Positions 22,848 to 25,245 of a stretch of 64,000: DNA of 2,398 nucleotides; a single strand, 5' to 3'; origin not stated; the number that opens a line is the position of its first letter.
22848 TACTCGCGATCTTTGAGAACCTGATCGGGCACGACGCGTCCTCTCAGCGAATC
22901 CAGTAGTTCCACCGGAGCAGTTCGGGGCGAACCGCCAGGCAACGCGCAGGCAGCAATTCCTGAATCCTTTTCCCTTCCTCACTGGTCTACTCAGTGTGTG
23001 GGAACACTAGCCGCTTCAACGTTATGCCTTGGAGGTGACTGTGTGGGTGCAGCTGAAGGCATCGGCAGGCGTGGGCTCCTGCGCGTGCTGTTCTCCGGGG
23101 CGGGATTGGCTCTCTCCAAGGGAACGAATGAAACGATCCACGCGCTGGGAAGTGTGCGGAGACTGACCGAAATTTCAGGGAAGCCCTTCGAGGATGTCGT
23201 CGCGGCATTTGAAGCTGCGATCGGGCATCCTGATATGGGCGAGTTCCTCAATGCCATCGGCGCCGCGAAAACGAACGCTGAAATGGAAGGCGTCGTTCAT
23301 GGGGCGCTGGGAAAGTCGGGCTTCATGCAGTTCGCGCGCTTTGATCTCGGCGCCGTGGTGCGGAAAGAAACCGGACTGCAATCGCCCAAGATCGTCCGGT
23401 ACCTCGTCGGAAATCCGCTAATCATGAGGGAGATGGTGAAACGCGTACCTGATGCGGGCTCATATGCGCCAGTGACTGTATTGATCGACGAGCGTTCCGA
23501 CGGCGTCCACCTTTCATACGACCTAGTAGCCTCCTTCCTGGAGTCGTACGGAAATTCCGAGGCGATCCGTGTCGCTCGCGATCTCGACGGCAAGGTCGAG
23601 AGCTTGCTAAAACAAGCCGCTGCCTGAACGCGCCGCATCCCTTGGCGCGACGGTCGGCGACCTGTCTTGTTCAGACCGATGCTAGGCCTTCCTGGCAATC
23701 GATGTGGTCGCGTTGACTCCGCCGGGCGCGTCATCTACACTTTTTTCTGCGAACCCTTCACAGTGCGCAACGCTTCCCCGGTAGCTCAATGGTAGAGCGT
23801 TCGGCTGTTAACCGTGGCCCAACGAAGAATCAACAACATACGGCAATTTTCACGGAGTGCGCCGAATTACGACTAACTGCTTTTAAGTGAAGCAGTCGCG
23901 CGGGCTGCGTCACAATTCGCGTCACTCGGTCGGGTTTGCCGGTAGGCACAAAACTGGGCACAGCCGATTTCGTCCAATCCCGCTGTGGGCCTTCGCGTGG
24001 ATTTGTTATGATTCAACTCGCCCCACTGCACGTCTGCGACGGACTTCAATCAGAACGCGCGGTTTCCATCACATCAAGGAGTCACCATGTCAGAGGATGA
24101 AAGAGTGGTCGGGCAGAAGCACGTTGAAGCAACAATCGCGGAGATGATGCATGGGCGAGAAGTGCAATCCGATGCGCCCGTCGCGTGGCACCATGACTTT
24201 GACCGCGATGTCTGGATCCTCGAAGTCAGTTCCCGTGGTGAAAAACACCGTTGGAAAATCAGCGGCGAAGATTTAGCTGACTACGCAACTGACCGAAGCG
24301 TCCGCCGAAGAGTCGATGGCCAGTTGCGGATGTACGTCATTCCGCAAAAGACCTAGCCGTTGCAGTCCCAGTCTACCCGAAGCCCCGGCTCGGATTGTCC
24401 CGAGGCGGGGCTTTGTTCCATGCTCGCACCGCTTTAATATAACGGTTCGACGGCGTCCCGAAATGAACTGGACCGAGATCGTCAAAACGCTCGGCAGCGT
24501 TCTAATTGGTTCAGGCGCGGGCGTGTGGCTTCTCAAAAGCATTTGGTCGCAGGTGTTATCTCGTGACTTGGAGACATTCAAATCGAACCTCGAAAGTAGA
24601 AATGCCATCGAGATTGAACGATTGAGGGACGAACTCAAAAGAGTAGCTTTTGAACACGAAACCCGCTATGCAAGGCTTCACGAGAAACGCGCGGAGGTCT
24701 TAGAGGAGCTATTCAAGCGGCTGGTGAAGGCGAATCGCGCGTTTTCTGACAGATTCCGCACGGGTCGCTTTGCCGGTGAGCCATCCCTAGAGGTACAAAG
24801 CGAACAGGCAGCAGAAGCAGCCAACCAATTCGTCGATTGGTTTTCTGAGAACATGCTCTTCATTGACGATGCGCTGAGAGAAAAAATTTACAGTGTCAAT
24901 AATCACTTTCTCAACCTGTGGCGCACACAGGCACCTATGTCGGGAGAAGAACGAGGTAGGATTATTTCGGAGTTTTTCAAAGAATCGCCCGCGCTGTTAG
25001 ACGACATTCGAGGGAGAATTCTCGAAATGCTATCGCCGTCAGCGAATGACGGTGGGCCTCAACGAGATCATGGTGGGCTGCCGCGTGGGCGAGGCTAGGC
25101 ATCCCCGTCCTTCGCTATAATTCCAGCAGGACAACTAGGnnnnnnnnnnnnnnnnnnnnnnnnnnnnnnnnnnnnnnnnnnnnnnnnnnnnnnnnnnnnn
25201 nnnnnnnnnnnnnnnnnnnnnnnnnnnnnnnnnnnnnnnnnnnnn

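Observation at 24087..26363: Uncharacterised three-gene module (small protein / TM-coiled-coil protein / HNH-fusion protein) next to the R-M system: candidate novel defence system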

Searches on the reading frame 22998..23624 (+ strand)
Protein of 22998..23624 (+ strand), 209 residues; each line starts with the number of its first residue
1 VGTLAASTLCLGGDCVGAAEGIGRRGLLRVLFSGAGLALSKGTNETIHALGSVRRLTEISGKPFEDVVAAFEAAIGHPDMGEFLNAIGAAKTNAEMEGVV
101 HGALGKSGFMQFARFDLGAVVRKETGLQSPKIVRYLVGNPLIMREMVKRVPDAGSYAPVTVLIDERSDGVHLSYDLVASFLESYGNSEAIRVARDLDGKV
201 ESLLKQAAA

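Call 3: search_protein_families(library=pfam, proteins=[window:22998-23624:+], max_evalue=0.01)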
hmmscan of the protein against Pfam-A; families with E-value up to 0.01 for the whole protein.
window:22998-23624:+ (209 aa): 1 family
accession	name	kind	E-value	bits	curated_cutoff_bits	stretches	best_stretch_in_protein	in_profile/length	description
PF03625.19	DUF302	-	6.4e-07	29.6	23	1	115-174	1-60/63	Domain of unknown function DUF302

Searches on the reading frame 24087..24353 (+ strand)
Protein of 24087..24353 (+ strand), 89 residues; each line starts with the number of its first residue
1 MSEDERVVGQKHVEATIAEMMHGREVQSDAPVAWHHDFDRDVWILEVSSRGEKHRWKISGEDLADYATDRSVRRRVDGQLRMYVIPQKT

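Call 3: search_protein_families(library=pfam, proteins=[window:24087-24353:+], max_evalue=0.01)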
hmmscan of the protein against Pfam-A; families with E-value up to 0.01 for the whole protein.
window:24087-24353:+ (89 aa): 0 families

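Call 4: search_protein_families(library=padloc, proteins=[window:24087-24353:+], max_evalue=0.01)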
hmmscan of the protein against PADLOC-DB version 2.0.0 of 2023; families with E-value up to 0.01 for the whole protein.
window:24087-24353:+ (89 aa): 0 families

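Call 5: search_protein_families(library=ncbifam, proteins=[window:24087-24353:+], max_evalue=0.1)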
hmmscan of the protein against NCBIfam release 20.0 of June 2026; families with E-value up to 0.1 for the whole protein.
window:24087-24353:+ (89 aa): 0 families

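Call 6: search_protein_families(library=phrogs, proteins=[window:24087-24353:+], max_evalue=0.1)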
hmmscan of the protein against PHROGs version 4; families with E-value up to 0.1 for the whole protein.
window:24087-24353:+ (89 aa): 0 families

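Call 36: find_homologous_proteins(query=window:24087-24353:+, max_evalue=0.01)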
Query window:24087-24353:+ (89 aa): 2 proteins with E <= 0.01 among 4 candidates.
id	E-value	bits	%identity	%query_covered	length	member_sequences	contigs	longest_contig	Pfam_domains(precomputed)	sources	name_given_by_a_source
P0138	9.3e-53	194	100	100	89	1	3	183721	-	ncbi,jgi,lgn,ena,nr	ncbi:MAG TPA: hypothetical protein VEJ46_11870 [Candidatus Acidoferrum sp.]|nr:hypothetical protein 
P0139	3.8e-40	154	79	100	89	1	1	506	-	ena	-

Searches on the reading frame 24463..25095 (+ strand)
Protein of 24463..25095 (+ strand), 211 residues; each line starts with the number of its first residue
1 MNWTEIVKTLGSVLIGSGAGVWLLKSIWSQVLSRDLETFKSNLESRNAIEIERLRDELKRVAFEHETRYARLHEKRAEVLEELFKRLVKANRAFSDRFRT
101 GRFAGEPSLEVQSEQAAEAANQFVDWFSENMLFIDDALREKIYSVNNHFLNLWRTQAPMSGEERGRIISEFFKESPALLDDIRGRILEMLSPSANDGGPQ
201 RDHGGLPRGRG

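Call 3: search_protein_families(library=pfam, proteins=[window:24463-25095:+], max_evalue=0.01)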
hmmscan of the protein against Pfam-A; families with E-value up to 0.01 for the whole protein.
window:24463-25095:+ (211 aa): 0 families

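Call 4: search_protein_families(library=padloc, proteins=[window:24463-25095:+], max_evalue=0.01)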
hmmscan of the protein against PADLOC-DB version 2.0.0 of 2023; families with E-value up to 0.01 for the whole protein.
window:24463-25095:+ (211 aa): 0 families

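Call 5: search_protein_families(library=ncbifam, proteins=[window:24463-25095:+], max_evalue=0.1)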
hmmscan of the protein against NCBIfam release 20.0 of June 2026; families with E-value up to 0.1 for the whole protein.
window:24463-25095:+ (211 aa): 0 families

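Call 6: search_protein_families(library=phrogs, proteins=[window:24463-25095:+], max_evalue=0.1)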
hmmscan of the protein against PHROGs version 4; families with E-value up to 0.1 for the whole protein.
window:24463-25095:+ (211 aa): 2 families
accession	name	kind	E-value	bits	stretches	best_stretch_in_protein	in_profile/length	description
phrog_1009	-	unknown function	0.00034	21.6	1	2-91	7-99/103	-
phrog_25433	-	unknown function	0.051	14.3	1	87-147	66-120/210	-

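Call 22: find_homologous_proteins(query=window:24463-25095:+, max_evalue=0.001)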
Query window:24463-25095:+ (211 aa): 17 proteins with E <= 0.001 among 1299 candidates.
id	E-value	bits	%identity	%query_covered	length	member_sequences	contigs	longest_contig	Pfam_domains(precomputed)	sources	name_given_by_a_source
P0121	2.5e-134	464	100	100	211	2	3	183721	-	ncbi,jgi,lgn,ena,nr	ncbi:MAG TPA: hypothetical protein VEJ46_11875 [Candidatus Acidoferrum sp.]|nr:hypothetical protein 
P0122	3.4e-108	378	83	98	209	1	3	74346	-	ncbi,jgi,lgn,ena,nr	ncbi:MAG TPA: hypothetical protein VEJ46_04790 [Candidatus Acidoferrum sp.]|nr:hypothetical protein 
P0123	1.5e-83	298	73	91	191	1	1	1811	-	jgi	jgi:hypothetical protein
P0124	4.0e-82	293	71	91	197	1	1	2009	-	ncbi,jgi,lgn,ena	jgi:hypothetical protein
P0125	1.2e-81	291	70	92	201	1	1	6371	-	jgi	jgi:hypothetical protein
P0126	2.4e-81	291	69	93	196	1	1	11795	-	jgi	jgi:hypothetical protein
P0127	1.5e-74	268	66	91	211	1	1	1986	-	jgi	jgi:hypothetical protein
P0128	2.7e-72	261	65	91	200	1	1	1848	-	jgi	jgi:hypothetical protein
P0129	2.7e-71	258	63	92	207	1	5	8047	-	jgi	jgi:hypothetical protein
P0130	1.6e-70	255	58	91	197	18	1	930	-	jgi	jgi:hypothetical protein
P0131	1.8e-65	239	54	97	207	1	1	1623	-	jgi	jgi:hypothetical protein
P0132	1.4e-63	232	82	63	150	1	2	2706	-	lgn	-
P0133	6.6e-56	207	69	63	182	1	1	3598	-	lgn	-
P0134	8.9e-41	158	64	58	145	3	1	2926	-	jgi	jgi:hypothetical protein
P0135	4.3e-23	100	61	36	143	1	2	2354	-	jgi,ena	-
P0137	9.7e-9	53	31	65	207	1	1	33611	-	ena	-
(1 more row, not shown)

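Call 23: find_encoding_contigs(protein=P0122, flank=6000, max_places=3)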
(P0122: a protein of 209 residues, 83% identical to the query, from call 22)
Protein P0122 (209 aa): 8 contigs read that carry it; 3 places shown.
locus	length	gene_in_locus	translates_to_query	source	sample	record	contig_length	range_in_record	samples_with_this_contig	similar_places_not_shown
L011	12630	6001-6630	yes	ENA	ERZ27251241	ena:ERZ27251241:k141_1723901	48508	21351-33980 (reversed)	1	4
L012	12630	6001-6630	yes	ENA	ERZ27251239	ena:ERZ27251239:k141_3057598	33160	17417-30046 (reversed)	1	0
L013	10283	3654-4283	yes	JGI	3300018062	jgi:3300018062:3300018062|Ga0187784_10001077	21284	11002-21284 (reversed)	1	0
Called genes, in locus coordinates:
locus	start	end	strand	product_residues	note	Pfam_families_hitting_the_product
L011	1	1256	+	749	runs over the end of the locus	PF10518:TAT_signal (weak), PF04879:Molybdop_Fe4S4, PF00384:Molybdopterin, PF01568:Molydop_binding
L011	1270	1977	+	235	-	PF12797:Fer4_2 (weak), PF12837:Fer4_6 (faint), PF13237:Fer4_10 (faint), PF13247:Fer4_11 (faint), PF12838:Fer4_7 (weak), PF13187:Fer4_9 (faint)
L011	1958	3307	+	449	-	PF03916:NrfD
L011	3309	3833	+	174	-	PF11821:ActD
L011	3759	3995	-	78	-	-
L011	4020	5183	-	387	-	PF00589:Phage_integrase (weak)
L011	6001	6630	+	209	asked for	-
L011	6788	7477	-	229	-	-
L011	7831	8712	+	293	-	-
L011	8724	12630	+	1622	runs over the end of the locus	PF05593:RHS_repeat (weak), PF25023:TEN_YD-shell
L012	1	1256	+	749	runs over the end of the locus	PF10518:TAT_signal (weak), PF04879:Molybdop_Fe4S4, PF00384:Molybdopterin, PF01568:Molydop_binding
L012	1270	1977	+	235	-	PF12797:Fer4_2 (weak), PF12837:Fer4_6 (faint), PF13237:Fer4_10 (faint), PF13247:Fer4_11 (faint), PF12838:Fer4_7 (weak), PF13187:Fer4_9 (faint)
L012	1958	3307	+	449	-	PF03916:NrfD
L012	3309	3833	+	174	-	PF11821:ActD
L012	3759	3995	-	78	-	-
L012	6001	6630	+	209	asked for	-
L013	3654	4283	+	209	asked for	-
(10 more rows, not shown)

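Call 24: find_encoding_contigs(protein=P0126, flank=6000, max_places=2)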
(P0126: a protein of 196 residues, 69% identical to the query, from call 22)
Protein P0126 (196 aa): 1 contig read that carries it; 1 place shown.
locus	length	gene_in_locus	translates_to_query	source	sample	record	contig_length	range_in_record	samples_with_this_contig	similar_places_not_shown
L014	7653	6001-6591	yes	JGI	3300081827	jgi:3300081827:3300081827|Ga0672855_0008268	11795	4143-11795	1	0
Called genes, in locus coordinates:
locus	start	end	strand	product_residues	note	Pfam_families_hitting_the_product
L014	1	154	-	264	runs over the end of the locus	-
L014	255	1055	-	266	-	-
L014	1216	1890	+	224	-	-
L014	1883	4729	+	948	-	-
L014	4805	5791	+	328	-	-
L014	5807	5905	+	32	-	-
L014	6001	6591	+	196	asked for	-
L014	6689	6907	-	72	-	-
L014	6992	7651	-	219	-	?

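Call 61: find_encoding_contigs(protein=P0137, flank=5000, max_places=2)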
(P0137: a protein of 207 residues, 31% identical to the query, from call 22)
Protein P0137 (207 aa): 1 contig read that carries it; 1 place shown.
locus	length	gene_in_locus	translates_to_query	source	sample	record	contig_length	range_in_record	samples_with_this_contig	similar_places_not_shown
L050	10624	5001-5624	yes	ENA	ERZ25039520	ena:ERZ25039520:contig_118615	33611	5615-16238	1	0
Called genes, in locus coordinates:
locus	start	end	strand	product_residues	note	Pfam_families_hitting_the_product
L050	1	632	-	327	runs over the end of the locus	PF13379:NMT1_2 (weak), PF09084:NMT1, PF12974:Phosphonate-bd (weak)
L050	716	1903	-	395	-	PF02041:Auxin_BP (faint), PF02311:AraC_binding (faint), PF07883:Cupin_2, PF12973:Cupin_7 (faint), PF03079:ARD (faint), PF07883:Cupin_2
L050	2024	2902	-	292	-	PF00903:Glyoxalase (faint)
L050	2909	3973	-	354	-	PF00296:Bac_luciferase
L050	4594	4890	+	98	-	PF08803:ydhR (weak)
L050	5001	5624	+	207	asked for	-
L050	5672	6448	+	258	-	-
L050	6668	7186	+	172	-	PF00903:Glyoxalase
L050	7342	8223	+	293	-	-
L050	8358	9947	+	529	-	-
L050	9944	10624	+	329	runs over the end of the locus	PF13271:DUF4062, PF13646:HEAT_2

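Call 62: find_encoding_contigs(protein=P0129, flank=5000, max_places=3)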
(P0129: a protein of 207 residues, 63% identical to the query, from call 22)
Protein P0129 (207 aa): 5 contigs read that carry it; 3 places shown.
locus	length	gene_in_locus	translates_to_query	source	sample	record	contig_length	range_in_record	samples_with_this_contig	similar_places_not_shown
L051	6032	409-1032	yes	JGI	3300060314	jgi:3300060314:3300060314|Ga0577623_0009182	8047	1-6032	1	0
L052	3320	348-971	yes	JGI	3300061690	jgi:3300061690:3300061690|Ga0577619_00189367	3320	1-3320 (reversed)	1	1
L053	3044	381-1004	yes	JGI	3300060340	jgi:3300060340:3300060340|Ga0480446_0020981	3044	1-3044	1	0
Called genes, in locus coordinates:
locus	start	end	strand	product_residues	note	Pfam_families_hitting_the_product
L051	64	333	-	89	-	-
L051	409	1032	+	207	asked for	-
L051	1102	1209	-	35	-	-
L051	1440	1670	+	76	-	-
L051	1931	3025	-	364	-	PF01636:APH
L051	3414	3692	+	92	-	-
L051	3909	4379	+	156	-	-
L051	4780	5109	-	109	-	-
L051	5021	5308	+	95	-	-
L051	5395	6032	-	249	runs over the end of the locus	PF00121:TIM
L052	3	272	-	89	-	?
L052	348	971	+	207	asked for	-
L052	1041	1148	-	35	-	-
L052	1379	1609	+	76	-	-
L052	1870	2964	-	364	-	PF01636:APH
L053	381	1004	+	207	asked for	-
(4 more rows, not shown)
